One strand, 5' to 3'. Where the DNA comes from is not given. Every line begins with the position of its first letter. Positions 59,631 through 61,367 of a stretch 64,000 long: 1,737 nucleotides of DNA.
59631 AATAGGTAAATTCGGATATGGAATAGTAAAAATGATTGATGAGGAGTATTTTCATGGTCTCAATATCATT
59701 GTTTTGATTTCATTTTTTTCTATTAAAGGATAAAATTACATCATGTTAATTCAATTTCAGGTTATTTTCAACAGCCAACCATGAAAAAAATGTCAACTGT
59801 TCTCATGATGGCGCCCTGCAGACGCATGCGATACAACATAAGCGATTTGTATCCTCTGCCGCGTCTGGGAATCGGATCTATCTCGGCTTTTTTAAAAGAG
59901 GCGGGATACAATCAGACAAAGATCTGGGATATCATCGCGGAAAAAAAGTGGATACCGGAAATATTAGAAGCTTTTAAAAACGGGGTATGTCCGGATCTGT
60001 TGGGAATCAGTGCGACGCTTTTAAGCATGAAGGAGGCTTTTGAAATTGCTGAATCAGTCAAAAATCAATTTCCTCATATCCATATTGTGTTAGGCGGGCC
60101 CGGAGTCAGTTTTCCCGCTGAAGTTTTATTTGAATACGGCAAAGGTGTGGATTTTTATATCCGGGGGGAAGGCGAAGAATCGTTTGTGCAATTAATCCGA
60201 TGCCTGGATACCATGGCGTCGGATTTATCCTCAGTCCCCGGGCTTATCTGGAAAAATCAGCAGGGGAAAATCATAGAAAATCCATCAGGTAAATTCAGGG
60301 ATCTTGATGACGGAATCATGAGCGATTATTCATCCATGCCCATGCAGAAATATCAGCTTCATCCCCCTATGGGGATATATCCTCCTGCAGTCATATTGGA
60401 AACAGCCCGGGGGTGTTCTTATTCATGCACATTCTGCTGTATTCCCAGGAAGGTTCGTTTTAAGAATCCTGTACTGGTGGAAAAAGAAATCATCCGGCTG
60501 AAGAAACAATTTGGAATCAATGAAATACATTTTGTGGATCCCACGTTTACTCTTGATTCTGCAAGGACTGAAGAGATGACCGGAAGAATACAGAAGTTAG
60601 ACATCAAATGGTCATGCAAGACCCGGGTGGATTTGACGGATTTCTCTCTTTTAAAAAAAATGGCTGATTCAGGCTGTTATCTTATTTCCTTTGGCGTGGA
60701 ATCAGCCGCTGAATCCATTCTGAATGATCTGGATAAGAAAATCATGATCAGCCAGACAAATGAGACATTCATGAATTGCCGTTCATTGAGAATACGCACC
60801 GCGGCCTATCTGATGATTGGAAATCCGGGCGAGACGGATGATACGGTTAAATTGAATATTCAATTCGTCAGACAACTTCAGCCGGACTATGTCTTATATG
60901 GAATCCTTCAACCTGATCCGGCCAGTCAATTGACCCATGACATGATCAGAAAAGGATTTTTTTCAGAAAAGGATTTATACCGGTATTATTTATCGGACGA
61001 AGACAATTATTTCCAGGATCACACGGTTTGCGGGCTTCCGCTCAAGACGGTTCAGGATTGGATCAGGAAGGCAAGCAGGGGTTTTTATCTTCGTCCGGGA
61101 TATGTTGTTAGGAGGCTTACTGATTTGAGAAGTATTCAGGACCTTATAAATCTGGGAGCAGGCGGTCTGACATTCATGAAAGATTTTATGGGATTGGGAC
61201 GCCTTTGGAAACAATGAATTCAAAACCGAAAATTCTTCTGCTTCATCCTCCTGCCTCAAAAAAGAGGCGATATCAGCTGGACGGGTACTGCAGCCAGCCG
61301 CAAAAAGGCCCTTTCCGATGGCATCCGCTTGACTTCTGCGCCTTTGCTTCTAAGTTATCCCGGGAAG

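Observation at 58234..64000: Cluster of three radical SAM enzymes (two cobalamin-dependent class B) with FMN-binding and polytopic membrane proteins: candidate uncharacterised modification pathway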

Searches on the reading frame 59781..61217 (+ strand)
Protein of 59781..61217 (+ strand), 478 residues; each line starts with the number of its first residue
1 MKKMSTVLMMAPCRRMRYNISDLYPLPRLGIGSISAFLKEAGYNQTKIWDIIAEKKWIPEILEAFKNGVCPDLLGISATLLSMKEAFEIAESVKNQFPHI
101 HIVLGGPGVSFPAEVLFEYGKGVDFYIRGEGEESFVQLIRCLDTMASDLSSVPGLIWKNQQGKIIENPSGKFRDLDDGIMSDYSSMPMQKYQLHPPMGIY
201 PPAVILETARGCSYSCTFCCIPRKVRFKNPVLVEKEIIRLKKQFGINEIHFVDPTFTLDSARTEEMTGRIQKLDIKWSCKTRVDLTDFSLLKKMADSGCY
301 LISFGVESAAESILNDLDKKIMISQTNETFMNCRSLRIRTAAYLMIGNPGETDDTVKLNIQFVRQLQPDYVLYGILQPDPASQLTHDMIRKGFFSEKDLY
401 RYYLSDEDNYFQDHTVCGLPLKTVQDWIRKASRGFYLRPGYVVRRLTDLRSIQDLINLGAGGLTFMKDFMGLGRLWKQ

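Call 3: search_protein_families(library=pfam, proteins=[window:59781-61217:+], max_evalue=0.01)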
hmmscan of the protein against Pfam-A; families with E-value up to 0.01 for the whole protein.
window:59781-61217:+ (478 aa): 2 families
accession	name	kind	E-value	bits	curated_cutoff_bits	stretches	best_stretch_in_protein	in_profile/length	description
PF04055.27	Radical_SAM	-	1.1e-16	61.9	29.5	1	207-358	2-161/166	Radical SAM superfamily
PF02310.24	B12-binding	-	9.5e-15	54.9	32.1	1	24-138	10-120/121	B12 binding domain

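Call 4: search_protein_families(library=ncbifam, proteins=[window:59781-61217:+], max_evalue=0.01)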
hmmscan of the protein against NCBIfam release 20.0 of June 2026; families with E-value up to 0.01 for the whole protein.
window:59781-61217:+ (478 aa): 28 families (the best 25 are shown)
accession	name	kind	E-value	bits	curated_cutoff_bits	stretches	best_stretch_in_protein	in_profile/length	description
TIGR03471.1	HpnJ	equivalog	5.7e-48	164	577.6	1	47-448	48-445/472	hopanoid biosynthesis associated radical SAM protein HpnJ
TIGR04479.1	bcpD_PhpK_rSAM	subfamily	2.2e-39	135.2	600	1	16-370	63-413/504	PhpK family radical SAM P-methyltransferase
TIGR02026.1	BchE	equivalog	3.3e-39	135.1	481.35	1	26-387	20-386/497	magnesium-protoporphyrin IX monomethyl ester anaerobic oxidative cyclase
NF050148.1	rSAM_ApyD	equivalog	1.5e-37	129.3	750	1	70-387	74-392/645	RiPP biosynthesis radical SAM protein ApyD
TIGR04072.2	rSAM_ladder_B12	equivalog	2.7e-34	118.6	360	1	23-396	13-380/443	lipid biosynthesis B12-binding/radical SAM protein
TIGR04385.1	B12_rSAM_cofa1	equivalog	3.7e-33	115.4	450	1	19-366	14-364/438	B12 lower ligand biosynthesis radical SAM protein BzaD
NF038361.1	rSAM_Sden_1168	equivalog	1.6e-30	106.2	575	1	122-392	198-477/560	Sden_1168 family B12-binding radical SAM P-methyltransferase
TIGR03975.1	rSAM_ocin_1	subfamily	1.8e-28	99.4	281.85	1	55-366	114-430/606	RiPP maturation radical SAM C-methyltransferase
TIGR04367.1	HpnR_B12_rSAM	equivalog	4.6e-24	84.8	650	1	25-386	19-371/490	hopanoid C-3 methylase HpnR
TIGR04014.1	B12_SAM_MJ_0865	equivalog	2.3e-22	79.4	360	1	87-390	58-360/434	methyl-coenzyme M reductase glutamine C-methyltransferase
TIGR04190.1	B12_SAM_Ta0216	equivalog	5.4e-18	64.9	500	1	22-369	34-397/554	TIGR04190 family B12-binding domain/radical SAM domain protein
NF033070.1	rSAM_AprD4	equivalog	4e-17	62.2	500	1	151-393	147-395/456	AprD4 family radical SAM diol-dehydratase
TIGR04295.1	B12_rSAM_oligo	hypoth_equivalog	2e-16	59.7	400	1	99-326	102-321/422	TIGR04295 family B12-binding domain-containing radical SAM protein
NF033712.0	B12_rSAM_KedN5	subfamily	2.5e-16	59.1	700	1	64-220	56-212/624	KedN5 family methylcobalamin-dependent radical SAM C-methyltransferase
NF040542.1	rSAM_RCCLKC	equivalog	2.3e-14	53.4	450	1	36-364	21-348/423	arsinothricin biosynthesis radical SAM protein ArsL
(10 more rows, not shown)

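Call 24: find_homologous_proteins(query=window:59781-61217:+)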
Query window:59781-61217:+ (478 aa): 111 proteins with E <= 0.001 among 6295 candidates.
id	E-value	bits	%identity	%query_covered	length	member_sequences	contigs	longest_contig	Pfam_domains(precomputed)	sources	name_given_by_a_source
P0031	0.0e+0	1092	100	98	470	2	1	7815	PF04055.28,PF02310.25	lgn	-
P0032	3.6e-246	835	74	100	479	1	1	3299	PF04055.28,PF02310.25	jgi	jgi:anaerobic magnesium-protoporphyrin IX monomethyl ester cyclase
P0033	1.6e-193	662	56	100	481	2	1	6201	PF04055.28,PF02310.25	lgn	-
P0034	4.1e-193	661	55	100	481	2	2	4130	PF04055.28,PF02310.25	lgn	-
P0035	7.6e-193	660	55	100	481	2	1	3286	PF04055.28,PF02310.25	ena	-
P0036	1.9e-188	645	54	100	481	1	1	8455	PF04055.28,PF02310.25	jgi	jgi:anaerobic magnesium-protoporphyrin IX monomethyl ester cyclase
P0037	4.6e-188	644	55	100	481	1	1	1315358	PF04055.28,PF02310.25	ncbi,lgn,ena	-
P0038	1.3e-184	632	54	100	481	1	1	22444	PF04055.28,PF02310.25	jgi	jgi:anaerobic magnesium-protoporphyrin IX monomethyl ester cyclase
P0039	4.1e-171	588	51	99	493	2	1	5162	PF04055.28,PF02310.25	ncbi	-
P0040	2.9e-170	585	53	99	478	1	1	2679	PF04055.28,PF02310.25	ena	-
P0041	8.6e-169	580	52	99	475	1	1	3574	PF04055.28,PF02310.25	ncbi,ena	-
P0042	1.6e-168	579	52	99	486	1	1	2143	PF04055.28,PF02310.25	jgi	jgi:radical SAM superfamily enzyme YgiQ (UPF0313 family)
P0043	1.9e-168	579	51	99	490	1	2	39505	PF04055.28,PF02310.25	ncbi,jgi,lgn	ncbi:MAG: anaerobic magnesium-protoporphyrin IX monomethyl ester cyclase [Hyphomicrobiaceae bacteriu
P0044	7.6e-168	577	51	99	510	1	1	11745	PF04055.28,PF02310.25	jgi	jgi:radical SAM superfamily enzyme YgiQ (UPF0313 family)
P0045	1.0e-166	573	51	99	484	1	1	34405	PF04055.28,PF02310.25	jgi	jgi:anaerobic magnesium-protoporphyrin IX monomethyl ester cyclase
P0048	2.3e-162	559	50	99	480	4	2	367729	PF04055.28,PF02310.25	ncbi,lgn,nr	ncbi:MAG: radical SAM protein [Deltaproteobacteria bacterium]|nr:radical SAM protein [Deltaproteobac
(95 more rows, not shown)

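Call 26: find_encoding_contigs(protein=P0037, flank=10000, max_places=1)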
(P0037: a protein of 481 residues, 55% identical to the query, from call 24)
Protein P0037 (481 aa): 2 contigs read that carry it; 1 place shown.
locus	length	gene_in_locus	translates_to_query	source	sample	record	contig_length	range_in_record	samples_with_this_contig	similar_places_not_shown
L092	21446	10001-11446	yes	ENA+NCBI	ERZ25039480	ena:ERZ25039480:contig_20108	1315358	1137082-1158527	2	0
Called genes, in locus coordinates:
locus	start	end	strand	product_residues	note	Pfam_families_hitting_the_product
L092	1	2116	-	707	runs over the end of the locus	PF00535:Glycos_transf_2, PF10111:Glyco_tranf_2_2, PF13641:Glyco_tranf_2_3, PF13506:Glyco_transf_21 (faint), PF04055:Radical_SAM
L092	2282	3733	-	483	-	PF02310:B12-binding, PF04055:Radical_SAM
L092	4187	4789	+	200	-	PF13489:Methyltransf_23, PF08241:Methyltransf_11 (weak), PF13649:Methyltransf_25 (faint)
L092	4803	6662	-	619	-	-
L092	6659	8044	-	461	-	PF02310:B12-binding, PF04055:Radical_SAM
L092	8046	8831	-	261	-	PF04055:Radical_SAM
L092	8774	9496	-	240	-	PF02310:B12-binding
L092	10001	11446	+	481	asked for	PF02310:B12-binding, PF04055:Radical_SAM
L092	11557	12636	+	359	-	PF00657:Lipase_GDSL, PF13472:Lipase_GDSL_2 (faint)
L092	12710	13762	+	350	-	PF00657:Lipase_GDSL, PF13472:Lipase_GDSL_2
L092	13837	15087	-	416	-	PF16822:ALGX (faint)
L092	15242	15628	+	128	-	-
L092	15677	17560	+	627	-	-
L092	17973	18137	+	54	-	-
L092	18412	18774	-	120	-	-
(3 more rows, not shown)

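Call 29: search_solved_structures(query=window:59781-61217:+, max_evalue=0.001)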
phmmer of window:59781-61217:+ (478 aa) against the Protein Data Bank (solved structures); distinct sequences matched with E-value up to 0.001: 6.
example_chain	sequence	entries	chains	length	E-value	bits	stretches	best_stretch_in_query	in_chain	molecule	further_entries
6fd2_B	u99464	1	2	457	4e-13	52.1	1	205-394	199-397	Putative apramycin biosynthetic oxidoreductase 4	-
9ccb_A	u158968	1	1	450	9.7e-13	50.8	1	103-392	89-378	Radical SAM core domain-containing protein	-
7kdx_A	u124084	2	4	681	1.9e-10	43.3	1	63-220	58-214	Methyltransferase TokK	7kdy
5ul2_A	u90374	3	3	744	1.5e-09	40.3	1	20-247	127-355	OxsB protein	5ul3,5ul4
9n1b_A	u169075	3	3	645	2e-07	33.3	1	67-220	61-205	Radical SAM protein | Radical SAM enzyme CysS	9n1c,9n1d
6wte_A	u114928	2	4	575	0.00019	23.5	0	100-165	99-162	B12-binding domain-containing protein | Tryptophan-C2-methyltransferase containing B12-binding domain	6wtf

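Call 55: search_protein_families(library=padloc, proteins=[window:59781-61217:+], max_evalue=0.001)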
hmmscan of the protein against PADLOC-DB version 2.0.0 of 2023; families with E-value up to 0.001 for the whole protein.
window:59781-61217:+ (478 aa): 1 family
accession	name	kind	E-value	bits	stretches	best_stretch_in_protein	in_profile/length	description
PDLC04689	PDC-M51A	-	3.9e-18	63.5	1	29-365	24-351/420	-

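Call 77: predict_structure(alignment_id=A3)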
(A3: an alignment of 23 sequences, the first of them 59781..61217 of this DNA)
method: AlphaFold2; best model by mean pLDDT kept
length: 478 residues; sequences in the alignment: 23
mean_pLDDT: 87.2   pTM: 0.87
mean pLDDT of the five models: 87.2, 85.2, 85.1, 85.0, 83.4
residues with pLDDT >= 90: 259; 70-90: 181; 50-70: 24; < 50: 14
segments of 3 or more residues with pLDDT < 50: 195-201, 474-478
pLDDT, mean of each block of 10 residues (from residue 1): 86 64 70 95 93 85 89 94 93 97 93 95 95 95 89 95 94 90 86 50 79 85 89 94 87 89 94 92 91 95 90 85 90 95 88 93 91 85 91 94 90 91 90 87 81 72 75 48
secondary structure, 60 per line:
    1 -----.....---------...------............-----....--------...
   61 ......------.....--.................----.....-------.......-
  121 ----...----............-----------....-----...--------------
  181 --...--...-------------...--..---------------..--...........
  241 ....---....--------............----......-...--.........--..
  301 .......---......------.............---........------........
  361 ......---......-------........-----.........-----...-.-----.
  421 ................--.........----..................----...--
elements in order: E6-10 H29-40 E46-49 H58-66 E73-77 H80-96 E101-105 H113-119 E125-127 H132-143 E155-158 E164-166 E204-206 H230-244 E248-251 H260-271 E276-281 H288-296 E299-307 H311-316 H323-335 E339-346 H353-366 E370-375 H383-390 H396-404 H421-436 H439-447 H452-469

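Call 79: fold_search(model_id=the predicted structure, library=pdb)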
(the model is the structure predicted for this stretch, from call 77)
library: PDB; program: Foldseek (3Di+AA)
matches with E <= 10: 1768; with E <= 0.001: 140
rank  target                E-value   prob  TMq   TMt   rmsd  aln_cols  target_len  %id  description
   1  6wte_B                5.9e-22  1.00  0.63  0.57   6.5       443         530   17  Structure of radical S-adenosylmethionine methyltransferase, TsrM, from Kitasatospora setae with cobalamin and [4Fe-4S (released 2020-12-23)
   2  9ccb                  1.8e-21  1.00  0.62  0.70   7.9       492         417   19  X-ray crystal structure of methyl-coenzyme M reductase glutamine methylase (MgmA) from Methanothermobacter marburgensis  (released 2025-01-01)
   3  6wte_A                2.7e-21  1.00  0.63  0.53   7.9       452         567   18  Structure of radical S-adenosylmethionine methyltransferase, TsrM, from Kitasatospora setae with cobalamin and [4Fe-4S (released 2020-12-23)
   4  6wtf_A                6.0e-21  1.00  0.63  0.56   5.3       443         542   17  Structure of radical S-adenosylmethionine methyltransferase, TsrM, from Kitasatospora setae with tryptophan substrate  (released 2020-12-23)
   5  6wtf_B                8.0e-21  1.00  0.62  0.55   6.3       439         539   18  Structure of radical S-adenosylmethionine methyltransferase, TsrM, from Kitasatospora setae with tryptophan substrate  (released 2020-12-23)
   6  6fd2_A                2.6e-20  1.00  0.68  0.72   6.9       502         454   18  Radical SAM 1,2-diol dehydratase AprD4 in complex with its substrate paromamine (released 2018-01-17)
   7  6fd2_B                7.8e-20  1.00  0.68  0.72   5.6       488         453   18  Radical SAM 1,2-diol dehydratase AprD4 in complex with its substrate paromamine (released 2018-01-17)
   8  5ul4                  3.1e-19  1.00  0.64  0.43  13.4       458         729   22  Structure of Cobalamin-dependent S-adenosylmethionine radical enzyme OxsB with aqua-cobalamin and S-adenosylmethionine b (released 2017-04-19)
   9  5ul3                  6.0e-19  1.00  0.63  0.43  12.9       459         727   21  Structure of Cobalamin-dependent S-adenosylmethionine radical enzyme OxsB with aqua-cobalamin bound (released 2017-04-19)
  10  5ul2                  1.3e-18  1.00  0.62  0.42  13.4       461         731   21  Structure of Apo, SeMet-labeled Cobalamin-dependent S-adenosylmethionine radical enzyme OxsB (released 2017-04-19)
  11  7kdy_B                3.2e-18  1.00  0.64  0.48   3.6       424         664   19  Crystal structure of Streptomyces tokunonesis TokK with hydroxycobalamin, 5'-deoxyadenosine, methionine, and (2R)-pant (released 2022-01-12)
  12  9n1d                  3.4e-18  1.00  0.64  0.50   3.8       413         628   18  Crystal structure of CysS from Corallococcus sp. CA054B with 5'-deoxyadenosine and methionine bound (released 2026-01-28)
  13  9n1c                  4.1e-18  1.00  0.69  0.54   4.5       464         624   17  Crystal structure of CysS from Corallococcus sp. CA054B with 5'-deoxyadenosine, methionine, and pantetheinylated 3-ethox (released 2026-01-28)
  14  7kdy_A                5.5e-18  1.00  0.65  0.48   3.8       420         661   18  Crystal structure of Streptomyces tokunonesis TokK with hydroxycobalamin, 5'-deoxyadenosine, methionine, and (2R)-pant (released 2022-01-12)
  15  7kdx_B                5.8e-18  1.00  0.65  0.48   3.7       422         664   18  Crystal structure of Streptomyces tokunonesis TokK with hydroxycobalamin, 5'-deoxyadenosine, and methionine (released 2022-01-12)
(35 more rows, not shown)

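Call 80: find_encoding_contigs(protein=P0048, flank=10000, max_places=1)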
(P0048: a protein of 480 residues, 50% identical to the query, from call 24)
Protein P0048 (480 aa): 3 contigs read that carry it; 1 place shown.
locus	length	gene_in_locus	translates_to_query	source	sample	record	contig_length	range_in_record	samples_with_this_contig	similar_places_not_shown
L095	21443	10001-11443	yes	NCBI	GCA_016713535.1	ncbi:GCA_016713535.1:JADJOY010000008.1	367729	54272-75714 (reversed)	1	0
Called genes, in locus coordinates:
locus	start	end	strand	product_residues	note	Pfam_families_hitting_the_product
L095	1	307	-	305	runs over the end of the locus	PF11306:DUF3108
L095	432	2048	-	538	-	PF13428:TPR_14 (faint), PF07719:TPR_2 (faint), PF13432:TPR_16 (weak), PF00515:TPR_1 (faint)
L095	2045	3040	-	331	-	PF02951:GSH-S_N, PF02955:GSH-S_ATP, PF08443:RimK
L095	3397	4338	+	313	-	PF20030:bpMoxR, PF05496:RuvB_N (faint), PF07726:AAA_3, PF07728:AAA_5, PF17863:AAA_lid_2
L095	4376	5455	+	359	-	PF01882:DUF58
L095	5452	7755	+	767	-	PF11992:TgpA_N, PF01841:Transglut_core, PF13559:DUF4129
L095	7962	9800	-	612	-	PF07973:tRNA_SAD, PF00587:tRNA-synt_2b, PF03129:HGTP_anticodon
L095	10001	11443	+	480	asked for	PF02310:B12-binding, PF04055:Radical_SAM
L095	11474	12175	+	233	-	PF01596:Methyltransf_3, PF13847:Methyltransf_31 (weak), PF08241:Methyltransf_11 (weak), PF13578:Methyltransf_24, PF13649:Methyltransf_25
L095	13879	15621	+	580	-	-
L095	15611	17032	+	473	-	-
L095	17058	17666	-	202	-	-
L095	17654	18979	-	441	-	-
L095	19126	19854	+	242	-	PF00535:Glycos_transf_2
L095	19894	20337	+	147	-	PF13374:TPR_10, PF13424:TPR_12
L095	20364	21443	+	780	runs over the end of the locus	-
